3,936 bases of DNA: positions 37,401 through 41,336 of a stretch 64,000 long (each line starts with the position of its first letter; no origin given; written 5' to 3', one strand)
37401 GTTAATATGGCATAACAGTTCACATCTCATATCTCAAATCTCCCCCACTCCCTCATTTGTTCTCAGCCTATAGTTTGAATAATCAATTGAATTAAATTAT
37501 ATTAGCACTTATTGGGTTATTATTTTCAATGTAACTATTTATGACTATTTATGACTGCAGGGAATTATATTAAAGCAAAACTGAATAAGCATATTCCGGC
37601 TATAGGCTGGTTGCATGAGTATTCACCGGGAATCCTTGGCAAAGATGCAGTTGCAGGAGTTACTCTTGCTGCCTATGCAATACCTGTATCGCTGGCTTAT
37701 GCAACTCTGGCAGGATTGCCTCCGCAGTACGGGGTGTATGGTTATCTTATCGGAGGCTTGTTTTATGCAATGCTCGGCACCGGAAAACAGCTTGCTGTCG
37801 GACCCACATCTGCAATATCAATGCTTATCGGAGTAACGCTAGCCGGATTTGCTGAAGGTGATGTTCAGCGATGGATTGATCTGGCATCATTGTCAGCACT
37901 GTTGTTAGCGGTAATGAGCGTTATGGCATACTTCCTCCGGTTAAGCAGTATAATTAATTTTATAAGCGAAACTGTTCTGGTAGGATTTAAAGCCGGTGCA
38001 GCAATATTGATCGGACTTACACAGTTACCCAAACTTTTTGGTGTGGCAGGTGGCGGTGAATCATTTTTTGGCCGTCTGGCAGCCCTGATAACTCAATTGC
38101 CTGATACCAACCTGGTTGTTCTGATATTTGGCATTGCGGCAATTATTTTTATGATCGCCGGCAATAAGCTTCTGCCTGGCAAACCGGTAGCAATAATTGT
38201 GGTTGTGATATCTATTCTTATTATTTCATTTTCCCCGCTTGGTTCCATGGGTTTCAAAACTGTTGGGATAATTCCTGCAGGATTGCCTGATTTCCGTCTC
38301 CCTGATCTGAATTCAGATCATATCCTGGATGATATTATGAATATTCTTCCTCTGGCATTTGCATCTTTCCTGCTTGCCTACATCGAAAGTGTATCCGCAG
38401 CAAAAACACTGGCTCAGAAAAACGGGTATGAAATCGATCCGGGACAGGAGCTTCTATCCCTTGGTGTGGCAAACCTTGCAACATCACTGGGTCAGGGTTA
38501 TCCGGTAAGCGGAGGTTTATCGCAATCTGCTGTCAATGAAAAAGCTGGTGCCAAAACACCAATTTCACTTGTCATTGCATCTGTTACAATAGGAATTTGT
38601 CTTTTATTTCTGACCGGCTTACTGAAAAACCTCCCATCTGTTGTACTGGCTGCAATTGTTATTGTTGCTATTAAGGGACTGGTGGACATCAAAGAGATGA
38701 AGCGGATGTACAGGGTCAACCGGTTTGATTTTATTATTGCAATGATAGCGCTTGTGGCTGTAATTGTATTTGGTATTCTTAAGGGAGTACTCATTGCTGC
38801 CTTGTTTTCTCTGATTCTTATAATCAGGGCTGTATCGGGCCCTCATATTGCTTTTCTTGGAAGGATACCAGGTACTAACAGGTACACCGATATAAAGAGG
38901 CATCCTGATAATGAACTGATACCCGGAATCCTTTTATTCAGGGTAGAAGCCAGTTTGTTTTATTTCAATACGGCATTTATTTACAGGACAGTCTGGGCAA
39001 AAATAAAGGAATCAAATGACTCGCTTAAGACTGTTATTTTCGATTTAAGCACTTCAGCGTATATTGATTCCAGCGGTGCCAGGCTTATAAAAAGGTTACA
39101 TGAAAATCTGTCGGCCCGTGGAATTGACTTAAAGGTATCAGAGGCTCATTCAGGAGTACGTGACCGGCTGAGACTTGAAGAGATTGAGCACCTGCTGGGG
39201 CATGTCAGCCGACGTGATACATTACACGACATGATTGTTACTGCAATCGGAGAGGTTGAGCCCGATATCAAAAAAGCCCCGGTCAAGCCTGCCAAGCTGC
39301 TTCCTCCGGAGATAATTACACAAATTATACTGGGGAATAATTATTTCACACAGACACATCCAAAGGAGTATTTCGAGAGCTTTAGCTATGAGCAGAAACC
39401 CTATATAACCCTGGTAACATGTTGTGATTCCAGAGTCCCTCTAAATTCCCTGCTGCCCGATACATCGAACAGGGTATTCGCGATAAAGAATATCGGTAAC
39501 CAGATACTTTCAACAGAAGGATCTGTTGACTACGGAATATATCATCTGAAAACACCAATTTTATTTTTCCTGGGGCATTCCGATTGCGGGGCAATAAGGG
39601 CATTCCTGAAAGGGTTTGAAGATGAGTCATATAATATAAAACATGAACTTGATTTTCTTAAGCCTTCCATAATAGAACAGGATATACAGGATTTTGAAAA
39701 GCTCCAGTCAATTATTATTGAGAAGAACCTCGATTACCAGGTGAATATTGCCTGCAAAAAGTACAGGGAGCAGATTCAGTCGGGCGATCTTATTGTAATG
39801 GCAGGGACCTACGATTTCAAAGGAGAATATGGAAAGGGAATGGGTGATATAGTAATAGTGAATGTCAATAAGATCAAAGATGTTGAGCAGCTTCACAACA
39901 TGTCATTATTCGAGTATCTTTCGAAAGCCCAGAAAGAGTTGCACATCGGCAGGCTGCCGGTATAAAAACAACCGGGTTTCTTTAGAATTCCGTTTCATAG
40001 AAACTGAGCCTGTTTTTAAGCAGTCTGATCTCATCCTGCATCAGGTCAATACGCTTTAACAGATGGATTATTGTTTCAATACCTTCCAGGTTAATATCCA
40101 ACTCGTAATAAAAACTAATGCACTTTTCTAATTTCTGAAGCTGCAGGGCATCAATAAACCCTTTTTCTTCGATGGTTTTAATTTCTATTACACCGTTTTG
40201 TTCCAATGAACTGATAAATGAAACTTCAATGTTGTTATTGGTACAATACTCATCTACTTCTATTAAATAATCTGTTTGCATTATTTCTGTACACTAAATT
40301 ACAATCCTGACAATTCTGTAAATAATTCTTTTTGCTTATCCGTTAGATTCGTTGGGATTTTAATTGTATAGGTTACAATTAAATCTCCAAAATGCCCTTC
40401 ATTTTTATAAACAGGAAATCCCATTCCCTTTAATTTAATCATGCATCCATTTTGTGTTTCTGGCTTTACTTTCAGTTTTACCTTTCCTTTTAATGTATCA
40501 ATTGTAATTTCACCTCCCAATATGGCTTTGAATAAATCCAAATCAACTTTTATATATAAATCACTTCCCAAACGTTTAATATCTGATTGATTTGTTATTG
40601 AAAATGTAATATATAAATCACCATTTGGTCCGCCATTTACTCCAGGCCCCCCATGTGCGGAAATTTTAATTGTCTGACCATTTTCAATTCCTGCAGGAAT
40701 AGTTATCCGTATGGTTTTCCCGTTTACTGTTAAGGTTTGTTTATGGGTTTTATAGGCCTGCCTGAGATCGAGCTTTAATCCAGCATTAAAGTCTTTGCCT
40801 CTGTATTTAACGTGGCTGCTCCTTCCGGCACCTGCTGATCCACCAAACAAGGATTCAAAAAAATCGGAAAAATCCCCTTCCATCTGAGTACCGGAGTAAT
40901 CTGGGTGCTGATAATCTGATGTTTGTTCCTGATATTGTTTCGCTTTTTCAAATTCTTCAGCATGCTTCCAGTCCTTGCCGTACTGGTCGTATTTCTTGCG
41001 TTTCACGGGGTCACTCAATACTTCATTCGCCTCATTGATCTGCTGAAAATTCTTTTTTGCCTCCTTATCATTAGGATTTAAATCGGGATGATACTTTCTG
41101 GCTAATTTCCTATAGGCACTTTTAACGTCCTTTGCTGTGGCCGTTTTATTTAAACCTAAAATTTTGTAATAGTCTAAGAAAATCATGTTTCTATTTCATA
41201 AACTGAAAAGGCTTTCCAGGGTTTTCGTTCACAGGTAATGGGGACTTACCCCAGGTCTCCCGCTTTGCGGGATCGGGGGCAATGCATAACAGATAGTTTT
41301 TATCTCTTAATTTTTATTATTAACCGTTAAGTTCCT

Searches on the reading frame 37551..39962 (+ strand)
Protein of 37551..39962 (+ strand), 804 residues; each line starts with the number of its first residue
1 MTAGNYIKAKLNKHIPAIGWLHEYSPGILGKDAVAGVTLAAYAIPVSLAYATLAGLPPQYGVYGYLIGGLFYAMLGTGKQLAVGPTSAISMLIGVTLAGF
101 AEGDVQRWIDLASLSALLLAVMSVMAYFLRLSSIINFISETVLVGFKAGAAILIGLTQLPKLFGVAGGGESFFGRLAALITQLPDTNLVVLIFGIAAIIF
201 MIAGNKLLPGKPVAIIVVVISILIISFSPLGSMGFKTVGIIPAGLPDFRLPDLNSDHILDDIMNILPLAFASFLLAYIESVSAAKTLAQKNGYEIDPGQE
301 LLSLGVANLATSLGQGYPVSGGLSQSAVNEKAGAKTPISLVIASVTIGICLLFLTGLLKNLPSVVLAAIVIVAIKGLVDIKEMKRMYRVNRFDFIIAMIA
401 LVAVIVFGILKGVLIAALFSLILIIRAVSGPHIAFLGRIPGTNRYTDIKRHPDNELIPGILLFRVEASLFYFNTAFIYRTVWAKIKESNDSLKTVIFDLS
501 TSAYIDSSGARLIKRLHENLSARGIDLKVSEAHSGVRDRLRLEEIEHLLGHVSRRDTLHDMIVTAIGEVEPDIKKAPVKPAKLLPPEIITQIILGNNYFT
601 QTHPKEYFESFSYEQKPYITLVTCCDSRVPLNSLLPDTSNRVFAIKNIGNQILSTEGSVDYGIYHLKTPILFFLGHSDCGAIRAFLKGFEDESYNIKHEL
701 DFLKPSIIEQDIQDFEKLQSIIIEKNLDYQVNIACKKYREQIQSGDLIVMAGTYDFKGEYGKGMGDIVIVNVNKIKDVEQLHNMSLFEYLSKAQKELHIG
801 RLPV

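Call 104: search_protein_families(library=pfam, proteins=[window:37551-39962:+], max_evalue=0.00001)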
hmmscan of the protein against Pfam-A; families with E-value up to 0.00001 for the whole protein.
window:37551-39962:+ (804 aa): 3 families
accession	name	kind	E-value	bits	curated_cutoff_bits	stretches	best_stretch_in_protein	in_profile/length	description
PF00916.26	Sulfate_transp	-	2.8e-95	319.8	23.2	1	31-400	3-380/380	Sulfate permease family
PF00484.24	Pro_CA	-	3.2e-20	73.4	25.7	1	620-757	2-152/156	Carbonic anhydrase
PF01740.26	STAS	-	1.2e-14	54.3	22.6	1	452-549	2-97/106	STAS domain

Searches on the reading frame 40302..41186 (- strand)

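Call 104: search_protein_families(library=pfam, proteins=[window:40302-41186:-], max_evalue=0.00001)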
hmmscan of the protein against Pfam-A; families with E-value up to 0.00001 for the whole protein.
window:40302-41186:- (295 aa): 2 families
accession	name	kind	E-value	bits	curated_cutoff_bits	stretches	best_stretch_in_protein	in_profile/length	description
PF01556.23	DnaJ_C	-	1.7e-39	135.7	26.6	1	136-278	4-152/152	DnaJ C terminal domain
PF00226.36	DnaJ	-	2.4e-26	92.1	27.8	1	5-67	1-63/63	DnaJ domain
